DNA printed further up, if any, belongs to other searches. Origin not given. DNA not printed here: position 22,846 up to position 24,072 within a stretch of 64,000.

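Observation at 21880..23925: Tgt (queuine tRNA-ribosyltransferase) fused to an MnmC-like tRNA methyltransferase domain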

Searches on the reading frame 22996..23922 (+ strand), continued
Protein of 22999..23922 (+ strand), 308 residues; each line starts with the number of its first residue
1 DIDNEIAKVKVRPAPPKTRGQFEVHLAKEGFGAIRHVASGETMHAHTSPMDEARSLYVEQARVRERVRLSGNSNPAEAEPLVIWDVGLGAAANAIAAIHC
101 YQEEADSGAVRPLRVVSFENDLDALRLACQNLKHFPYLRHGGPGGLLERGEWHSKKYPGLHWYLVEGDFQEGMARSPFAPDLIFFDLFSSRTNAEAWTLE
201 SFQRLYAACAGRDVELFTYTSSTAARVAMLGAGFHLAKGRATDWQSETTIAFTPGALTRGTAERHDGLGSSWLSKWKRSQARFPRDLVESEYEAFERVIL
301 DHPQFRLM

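Call 22: find_related_loci(query=A1, collection=genome_contigs, flank=10000)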
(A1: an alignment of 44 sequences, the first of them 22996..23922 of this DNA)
Query A1 (309 aa) in genome_contigs; peptide patterns used: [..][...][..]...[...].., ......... (x = any residue, [..] = any of these).
599 stretches matched a pattern (row limit reached: there are more); 582 encode a relative of the query (tblastn E <= 1e-3); the best 80 are kept; 80 distinct loci.
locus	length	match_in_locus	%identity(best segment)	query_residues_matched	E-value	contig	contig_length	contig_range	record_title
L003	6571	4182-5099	72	1-306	2e-151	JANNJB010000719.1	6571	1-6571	MAG: Vicinamibacteria bacterium isolate SOY_40_metabat_13 SOY_40_k141_2404766, whole genome shotgun sequence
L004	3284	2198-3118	72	1-307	2e-156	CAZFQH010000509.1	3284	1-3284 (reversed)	MAG TPA_asm: uncultured Acidobacteriota bacterium isolate SRP128246_co1_10 genome assembly, contig: NODE_85377_length_32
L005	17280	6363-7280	70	1-306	4e-145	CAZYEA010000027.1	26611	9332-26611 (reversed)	MAG TPA_asm: uncultured Acidobacteriota bacterium isolate SRP342105_co1_264 genome assembly, contig: NODE_2369_length_26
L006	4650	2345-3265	68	1-307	4e-145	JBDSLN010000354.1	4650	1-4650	MAG: Vicinamibacteria bacterium isolate cluster1_bin.370 k127_12870667, whole genome shotgun sequence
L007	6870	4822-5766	61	2-307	6e-119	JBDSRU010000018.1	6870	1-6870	MAG: Thermoanaerobaculia bacterium isolate cluster1_bin.518 k127_15385416, whole genome shotgun sequence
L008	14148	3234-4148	57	2-306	2e-113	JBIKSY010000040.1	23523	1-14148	MAG: Chthoniobacteraceae bacterium isolate ME2015-07-07_3300042695_group6_bin114 Rohwer_bin2547_scaffold_827_c1, whole g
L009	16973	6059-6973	56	2-306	3e-112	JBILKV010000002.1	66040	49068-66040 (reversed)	MAG: Chthoniobacteraceae bacterium isolate ME2017-07-14_3300042517_group7_bin84 Rohwer_bin2551_scaffold_68_c1, whole gen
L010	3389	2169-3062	56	2-307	2e-113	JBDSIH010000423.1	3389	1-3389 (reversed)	MAG: Chthoniobacterales bacterium isolate cluster1_bin.295 k127_7088220, whole genome shotgun sequence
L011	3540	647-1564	59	2-307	1e-112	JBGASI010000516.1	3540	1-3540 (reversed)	MAG: Vicinamibacteria bacterium isolate MAG_AAO_AS.80 AAOAS-80_scaffold_57904, whole genome shotgun sequence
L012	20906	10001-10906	54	2-309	5e-110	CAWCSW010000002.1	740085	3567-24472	MAG: uncultured Verrucomicrobiae bacterium isolate MFD05442.bin.2.226 genome assembly, contig: contig_12283, whole genom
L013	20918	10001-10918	55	2-307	3e-110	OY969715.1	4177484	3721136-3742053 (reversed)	MAG: uncultured Verrucomicrobiae bacterium isolate MFD01916.bin.1.1 genome assembly, chromosome: 1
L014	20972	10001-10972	56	2-307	1e-108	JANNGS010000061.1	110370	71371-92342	MAG: Thermoanaerobaculia bacterium isolate SOY_6_C_metabat_392 SOY_6_C_k141_4937197, whole genome shotgun sequence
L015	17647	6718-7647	57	2-309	1e-108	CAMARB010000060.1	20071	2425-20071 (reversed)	MAG: Chthoniobacter flavus isolate MaE-09apr19-178 genome assembly, contig: MaE-09apr19-C3315, whole genome shotgun sequ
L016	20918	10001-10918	59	2-307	4e-107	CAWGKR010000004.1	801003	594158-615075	MAG: uncultured Acidobacteriota bacterium isolate MFD02134.bin.2.48 genome assembly, contig: contig_19725, whole genome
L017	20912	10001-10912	54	2-306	3e-107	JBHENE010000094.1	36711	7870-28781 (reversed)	MAG: Chthoniobacterales bacterium isolate S4_bin.3.orig S4_k141_3608447, whole genome shotgun sequence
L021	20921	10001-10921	54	2-308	2e-106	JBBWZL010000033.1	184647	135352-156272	MAG: Verrucomicrobiota bacterium isolate Holy_436 scaffold_2897727, whole genome shotgun sequence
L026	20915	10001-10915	54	2-306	8e-105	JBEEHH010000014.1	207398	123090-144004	MAG: Verrucomicrobiota bacterium isolate BP_767 scaffold_474434, whole genome shotgun sequence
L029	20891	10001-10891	56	4-307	2e-103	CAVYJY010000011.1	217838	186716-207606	MAG: uncultured Verrucomicrobiae bacterium isolate MFD01275.bin.2.68 genome assembly, contig: contig_4345, whole genome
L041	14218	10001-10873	57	13-307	9e-102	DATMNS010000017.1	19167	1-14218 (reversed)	MAG TPA_asm: Chthoniobacterales bacterium isolate SMAG_U12856 k141_4677211, whole genome shotgun sequence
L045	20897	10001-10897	55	2-307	1e-101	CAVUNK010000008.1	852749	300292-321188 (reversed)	MAG: uncultured Verrucomicrobiae bacterium isolate MFD02581.bin.1.168 genome assembly, contig: contig_38990, whole genom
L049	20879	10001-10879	56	13-307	2e-100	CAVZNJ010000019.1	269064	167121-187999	MAG: uncultured Verrucomicrobiae bacterium isolate MFD05841.bin.2.194 genome assembly, contig: contig_84512, whole genom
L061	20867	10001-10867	53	19-307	2e-99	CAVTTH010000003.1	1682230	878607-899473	MAG: uncultured Verrucomicrobiae bacterium isolate MFD00822.bin.1.61 genome assembly, contig: contig_54134, whole genome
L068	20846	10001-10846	57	21-307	1e-98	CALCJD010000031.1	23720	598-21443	MAG TPA_asm: uncultured Spartobacteria bacterium isolate SRR4028131_bin.86_CONCOCT_v1.1_MAG genome assembly, contig: ERZ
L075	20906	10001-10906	55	5-307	3e-102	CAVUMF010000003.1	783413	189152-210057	MAG: uncultured Verrucomicrobiae bacterium isolate MFD06435.bin.1.72 genome assembly, contig: contig_29775, whole genome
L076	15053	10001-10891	55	4-307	4e-97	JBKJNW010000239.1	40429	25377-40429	MAG: Chthoniobacterales bacterium isolate ant_bin.387 k117_2619515, whole genome shotgun sequence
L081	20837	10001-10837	55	21-307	2e-96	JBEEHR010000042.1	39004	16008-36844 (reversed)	MAG: Verrucomicrobiota bacterium isolate BP_758 scaffold_4710259, whole genome shotgun sequence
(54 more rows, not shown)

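Call 27: search_protein_families(library=pfam, proteins=[L041:561-1721:-, L045:17124-17912:-, L075:10970-12142:-, L076:7881-8852:+, L026:3201-5006:-, L081:6262-8856:-, L021:6428-7111:+, L029:18929-20890:-, L026:2421-3197:-, L026:531-1448:+], max_evalue=0.00001)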
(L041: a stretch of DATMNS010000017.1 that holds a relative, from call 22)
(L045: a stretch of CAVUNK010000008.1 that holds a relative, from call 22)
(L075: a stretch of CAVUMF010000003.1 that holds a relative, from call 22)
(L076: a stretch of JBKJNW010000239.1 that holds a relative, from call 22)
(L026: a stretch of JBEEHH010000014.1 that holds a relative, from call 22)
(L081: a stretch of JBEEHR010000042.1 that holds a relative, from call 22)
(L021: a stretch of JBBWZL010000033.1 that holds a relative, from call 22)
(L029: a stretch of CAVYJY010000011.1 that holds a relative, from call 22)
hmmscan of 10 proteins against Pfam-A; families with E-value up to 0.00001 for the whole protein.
L041:561-1721:- (387 aa): 2 families
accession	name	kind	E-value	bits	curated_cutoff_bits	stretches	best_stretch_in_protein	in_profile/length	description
PF00072.30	Response_reg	-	3.1e-30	105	30.2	1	14-122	1-110/111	Response regulator receiver domain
PF02518.31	HATPase_c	-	3.1e-26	92.4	26.4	1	277-384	1-109/111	Histidine kinase-, DNA gyrase B-, and HSP90-like ATPase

L045:17124-17912:- (263 aa): 1 family
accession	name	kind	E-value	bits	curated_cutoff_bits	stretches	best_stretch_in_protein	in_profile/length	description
PF02146.23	SIR2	-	2.6e-39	135.5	24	1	34-211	1-180/180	Sir2 family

L075:10970-12142:- (391 aa): 1 family
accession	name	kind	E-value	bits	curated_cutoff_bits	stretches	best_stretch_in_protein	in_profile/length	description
PF02638.21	GHL10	-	3.1e-67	227.3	27.9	1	28-333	1-299/311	Glycosyl hydrolase-like 10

L076:7881-8852:+ (324 aa): 1 family
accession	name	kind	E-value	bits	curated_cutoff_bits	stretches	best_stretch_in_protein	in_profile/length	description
PF03976.20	PPK2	-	2.1e-65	220.9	22.3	1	63-296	3-223/229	Polyphosphate kinase 2 (PPK2)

L026:3201-5006:- (602 aa): 1 family
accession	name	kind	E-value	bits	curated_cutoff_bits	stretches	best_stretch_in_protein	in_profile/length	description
PF00474.23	SSF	-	1.5e-34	120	22.8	2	70-334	1-259/406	Sodium:solute symporter family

L081:6262-8856:- (865 aa): 1 family
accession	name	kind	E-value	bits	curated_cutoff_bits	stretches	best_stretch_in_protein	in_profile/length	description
PF02585.22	PIG-L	-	1.8e-15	58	28.2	1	82-216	1-128/129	GlcNAc-PI de-N-acetylase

L021:6428-7111:+ (228 aa): 0 families

L029:18929-20890:- (654 aa): 2 families
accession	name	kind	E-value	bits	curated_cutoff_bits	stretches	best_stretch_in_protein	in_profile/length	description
PF15902.12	Sortilin-Vps10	-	1.2e-24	87.4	33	1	318-410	3-86/446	Sortilin, neurotensin receptor 3,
PF02012.26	BNR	-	7.8e-13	46.8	27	0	415-425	1-11/12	BNR/Asp-box repeat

L026:2421-3197:- (259 aa): 0 families

L026:531-1448:+ (306 aa): 0 families

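Call 38: predict_structure(alignment_id=A1)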
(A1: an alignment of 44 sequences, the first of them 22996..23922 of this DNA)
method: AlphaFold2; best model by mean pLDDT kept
length: 309 residues; sequences in the alignment: 44
mean_pLDDT: 92.8   pTM: 0.90
mean pLDDT of the five models: 92.8, 92.0, 91.8, 91.0, 90.1
residues with pLDDT >= 90: 262; 70-90: 36; 50-70: 5; < 50: 6
segments of 3 or more residues with pLDDT < 50: 1-6
pLDDT, mean of each block of 10 residues (from residue 1): 50 87 94 93 89 96 97 91 95 97 97 98 96 96 97 97 96 94 93 86 97 95 94 97 90 96 93 94 92 97 90
secondary structure, 60 per line:
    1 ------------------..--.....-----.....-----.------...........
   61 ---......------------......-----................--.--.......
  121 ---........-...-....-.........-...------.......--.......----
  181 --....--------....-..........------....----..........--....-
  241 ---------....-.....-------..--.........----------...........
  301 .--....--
elements in order: E23-27 E33-37 H50-60 H64-68 E82-87 H93-108 E114-120 H124-131 H137-140 H142-150 E152-154 E161-167 H170-176 E183-186 H195-198 H200-209 E216-219 H224-233 E236-239 E250-253 H255-259 H271-279 H290-301 H304-307

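Call 39: search_protein_representatives(alignment_id=A1)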
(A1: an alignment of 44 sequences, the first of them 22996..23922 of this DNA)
Query: 44 sequences, 304 profile positions. Proteins with E-value up to 0.001 (for the whole library): 2860; up to 1e-10: 1026; up to 1e-30: 446. The best 150 are listed.
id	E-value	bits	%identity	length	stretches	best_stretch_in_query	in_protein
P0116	4.1e-139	479.2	-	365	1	7-302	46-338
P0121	1.4e-137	474.2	-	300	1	8-303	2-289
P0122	1.6e-104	365.6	-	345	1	7-255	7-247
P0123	1.7e-103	362.3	-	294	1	9-302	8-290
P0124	4.3e-103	361.0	-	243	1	72-302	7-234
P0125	1.1e-101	356.3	-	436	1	5-265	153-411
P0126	1.1e-100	353.0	-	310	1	13-303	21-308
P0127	6.0e-100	350.6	-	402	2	70-303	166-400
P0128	5.7e-99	347.4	-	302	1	11-302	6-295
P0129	3.0e-97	341.8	-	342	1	11-302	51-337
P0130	5.9e-96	337.5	-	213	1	9-231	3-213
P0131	7.9e-96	337.1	-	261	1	3-192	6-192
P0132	4.3e-94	331.4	-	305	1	6-302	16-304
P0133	5.7e-94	331.0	-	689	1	7-303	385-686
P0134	2.5e-90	319.1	-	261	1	39-303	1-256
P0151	1.6e-81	290.1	-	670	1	5-303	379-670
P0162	1.4e-76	273.9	-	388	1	8-303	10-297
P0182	1.6e-68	247.4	-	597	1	13-159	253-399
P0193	4.8e-64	232.7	-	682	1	10-303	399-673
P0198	1.4e-62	227.9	-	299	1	17-302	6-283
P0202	2.8e-61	223.6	-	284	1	18-303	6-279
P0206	1.0e-60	221.8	-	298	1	18-301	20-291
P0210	1.8e-60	221.0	-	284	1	17-302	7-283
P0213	1.7e-59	217.8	-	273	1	19-302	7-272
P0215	2.7e-59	217.1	-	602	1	71-209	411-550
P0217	9.2e-59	215.4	-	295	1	18-301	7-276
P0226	1.1e-57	211.9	-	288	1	17-303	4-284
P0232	4.3e-57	209.9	-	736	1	7-302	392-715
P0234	5.1e-57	209.7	-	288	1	18-302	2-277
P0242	6.5e-56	206.0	-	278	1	18-302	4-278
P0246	2.1e-55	204.4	-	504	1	13-302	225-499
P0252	1.3e-54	201.8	-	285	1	17-302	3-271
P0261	1.1e-53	198.7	-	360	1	16-302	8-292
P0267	3.7e-53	197.0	-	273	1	18-303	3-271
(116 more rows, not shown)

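Call 41: find_encoding_contigs(protein=P0210, flank=10000, max_places=3)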
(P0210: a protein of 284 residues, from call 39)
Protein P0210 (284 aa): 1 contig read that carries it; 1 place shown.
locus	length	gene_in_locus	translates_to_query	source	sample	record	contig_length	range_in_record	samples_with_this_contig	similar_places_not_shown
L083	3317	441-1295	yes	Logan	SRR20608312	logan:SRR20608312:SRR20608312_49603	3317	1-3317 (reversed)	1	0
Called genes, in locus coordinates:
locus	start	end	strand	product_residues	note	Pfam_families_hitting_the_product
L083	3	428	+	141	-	?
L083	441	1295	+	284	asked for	PF05430:Methyltransf_30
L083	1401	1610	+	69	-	-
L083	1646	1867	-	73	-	PF11146:DUF2905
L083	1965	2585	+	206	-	-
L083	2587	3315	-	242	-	?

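Call 43: fold_search(model_id=the predicted structure, library=pdb)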
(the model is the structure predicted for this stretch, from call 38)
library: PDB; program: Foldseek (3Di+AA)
matches with E <= 10: 1063; with E <= 0.001: 85
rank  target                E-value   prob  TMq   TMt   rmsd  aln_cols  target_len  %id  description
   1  3vyw_A                7.3e-16  1.00  0.62  0.63   6.5       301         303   21  Crystal structure of MNMC2 from Aquifex Aeolicus (released 2012-10-17)
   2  3vyw_B                1.0e-15  1.00  0.63  0.63   7.1       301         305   20  Crystal structure of MNMC2 from Aquifex Aeolicus (released 2012-10-17)
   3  3vyw_D                4.1e-15  1.00  0.63  0.64   6.4       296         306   20  Crystal structure of MNMC2 from Aquifex Aeolicus (released 2012-10-17)
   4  2qy6_A                1.1e-12  1.00  0.57  0.71   4.5       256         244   20  Crystal structure of the N-terminal domain of UPF0209 protein yfcK from Escherichia coli O157:H7 (released 2007-08-28)
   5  3ps9                  1.7e-10  1.00  0.56  0.27   5.6       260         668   18  Crystal structure of MnmC from E. coli (released 2010-12-22)
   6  3awi_A                2.2e-10  1.00  0.53  0.27   3.8       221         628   19  Bifunctional tRNA modification enzyme MnmC from Escherichia coli (released 2011-06-01)
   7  3awi_D                3.9e-09  1.00  0.56  0.28   3.7       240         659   19  Bifunctional tRNA modification enzyme MnmC from Escherichia coli (released 2011-06-01)
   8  3sgl                  5.9e-09  1.00  0.47  0.24   6.4       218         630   17  The crystal structure of MnmC from Yersinia pestis bound with FAD and SAM (released 2011-07-06)
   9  3pvc                  3.0e-08  1.00  0.46  0.24   6.5       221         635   18  Crystal structure of apo MnmC from Yersinia Pestis (released 2011-04-13)
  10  2o06_B                4.4e-07  1.00  0.51  0.54  10.0       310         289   14  Human spermidine synthase (released 2006-12-12)
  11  2o07_B                9.6e-07  1.00  0.49  0.53  10.5       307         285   13  Human spermidine synthase (released 2006-12-12)
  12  2o05_A                2.6e-06  1.00  0.50  0.54  10.4       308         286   14  Human spermidine synthase (released 2006-12-12)
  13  3rie_B                2.8e-06  1.00  0.49  0.53  11.9       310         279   14  The structure of Plasmodium falciparum spermidine synthase in complex with 5'-methylthioadenosine and N-(3-aminopropyl (released 2012-04-25)
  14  2i7c_B                2.8e-06  1.00  0.48  0.52  11.9       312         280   12  The crystal structure of spermidine synthase from p. falciparum in complex with AdoDATO (released 2006-09-12)
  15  2o06_A                3.2e-06  1.00  0.49  0.51   8.5       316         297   13  Human spermidine synthase (released 2006-12-12)
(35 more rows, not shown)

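Call 44: list_cluster_members(proteins=[P0198, P0202, P0206, P0213, P0217, P0226, P0234, P0242, P0252, P0267])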
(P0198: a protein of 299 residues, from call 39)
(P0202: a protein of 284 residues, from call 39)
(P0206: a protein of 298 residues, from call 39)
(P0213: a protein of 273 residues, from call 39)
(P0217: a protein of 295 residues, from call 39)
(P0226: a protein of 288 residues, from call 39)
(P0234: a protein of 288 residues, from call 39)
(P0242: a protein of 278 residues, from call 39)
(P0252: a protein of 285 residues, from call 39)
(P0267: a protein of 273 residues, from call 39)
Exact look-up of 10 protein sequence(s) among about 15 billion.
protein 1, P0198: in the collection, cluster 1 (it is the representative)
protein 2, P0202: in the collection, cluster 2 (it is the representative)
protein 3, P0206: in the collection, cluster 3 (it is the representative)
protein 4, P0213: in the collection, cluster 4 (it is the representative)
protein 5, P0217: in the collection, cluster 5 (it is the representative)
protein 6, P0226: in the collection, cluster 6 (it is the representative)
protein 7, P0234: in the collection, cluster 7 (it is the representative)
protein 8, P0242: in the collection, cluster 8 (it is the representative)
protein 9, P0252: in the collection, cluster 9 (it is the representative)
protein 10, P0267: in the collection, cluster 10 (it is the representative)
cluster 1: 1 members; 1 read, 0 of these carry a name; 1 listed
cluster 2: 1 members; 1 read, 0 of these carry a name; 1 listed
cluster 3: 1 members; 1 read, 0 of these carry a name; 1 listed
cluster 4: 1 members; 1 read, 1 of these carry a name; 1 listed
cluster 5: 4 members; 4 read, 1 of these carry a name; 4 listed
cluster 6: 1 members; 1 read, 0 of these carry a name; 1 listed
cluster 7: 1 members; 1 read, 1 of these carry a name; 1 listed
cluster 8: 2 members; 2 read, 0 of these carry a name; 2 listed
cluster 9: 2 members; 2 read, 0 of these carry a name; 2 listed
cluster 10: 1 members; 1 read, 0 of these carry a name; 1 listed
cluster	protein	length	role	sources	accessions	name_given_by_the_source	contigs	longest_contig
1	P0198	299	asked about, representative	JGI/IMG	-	-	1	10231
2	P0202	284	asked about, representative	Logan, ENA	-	-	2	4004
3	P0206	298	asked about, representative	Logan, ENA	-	-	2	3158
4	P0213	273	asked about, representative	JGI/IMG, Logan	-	queuine tRNA-ribosyltransferase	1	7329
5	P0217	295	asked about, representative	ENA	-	-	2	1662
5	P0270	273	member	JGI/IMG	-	tRNA U34 5-methylaminomethyl-2-thiouridine-forming methyltransferase MnmC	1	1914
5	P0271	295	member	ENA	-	-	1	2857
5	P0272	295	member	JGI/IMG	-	-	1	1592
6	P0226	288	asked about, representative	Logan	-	-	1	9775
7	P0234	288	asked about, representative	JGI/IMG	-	tRNA U34 5-methylaminomethyl-2-thiouridine-forming methyltransferase MnmC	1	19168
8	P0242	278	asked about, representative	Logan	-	-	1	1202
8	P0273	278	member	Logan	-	-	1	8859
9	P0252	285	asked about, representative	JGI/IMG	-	-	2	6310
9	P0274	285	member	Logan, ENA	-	-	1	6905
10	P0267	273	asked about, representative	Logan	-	-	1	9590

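Call 45: find_encoding_contigs(protein=P0234, flank=10000, max_places=2)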
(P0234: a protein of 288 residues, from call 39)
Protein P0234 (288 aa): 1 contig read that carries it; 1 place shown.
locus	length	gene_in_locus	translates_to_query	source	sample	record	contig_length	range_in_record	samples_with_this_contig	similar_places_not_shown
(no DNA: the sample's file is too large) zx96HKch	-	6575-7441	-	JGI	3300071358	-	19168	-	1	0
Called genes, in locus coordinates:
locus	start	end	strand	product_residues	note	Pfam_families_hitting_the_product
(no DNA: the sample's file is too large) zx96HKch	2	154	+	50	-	?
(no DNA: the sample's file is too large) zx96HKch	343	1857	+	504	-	PF03415:Peptidase_C11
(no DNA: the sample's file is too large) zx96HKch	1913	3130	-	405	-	PF00083:Sugar_tr, PF07690:MFS_1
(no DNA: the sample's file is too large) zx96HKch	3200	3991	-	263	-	PF04445:SAM_MT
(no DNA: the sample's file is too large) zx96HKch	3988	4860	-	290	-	PF13679:Methyltransf_32, PF13847:Methyltransf_31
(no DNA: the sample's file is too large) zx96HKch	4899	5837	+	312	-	PF04909:Amidohydro_2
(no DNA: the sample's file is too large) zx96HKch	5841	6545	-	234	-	PF17773:UPF0176_N, PF00581:Rhodanese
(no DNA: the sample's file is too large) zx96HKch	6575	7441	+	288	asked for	PF05430:Methyltransf_30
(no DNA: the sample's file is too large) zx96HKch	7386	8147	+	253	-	PF20772:TACO1_YebC_N, PF01709:Transcrip_reg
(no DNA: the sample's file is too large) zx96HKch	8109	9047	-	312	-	PF04055:Radical_SAM, PF13186:SPASM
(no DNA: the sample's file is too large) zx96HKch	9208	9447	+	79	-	-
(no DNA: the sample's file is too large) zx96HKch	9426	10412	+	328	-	PF13563:2_5_RNA_ligase2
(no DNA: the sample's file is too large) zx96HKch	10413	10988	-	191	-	PF11818:DUF3340 (faint)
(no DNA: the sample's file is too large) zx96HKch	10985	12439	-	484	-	PF17804:TSP_NTD, PF00595:PDZ, PF03572:Peptidase_S41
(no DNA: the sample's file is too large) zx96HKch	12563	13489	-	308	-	-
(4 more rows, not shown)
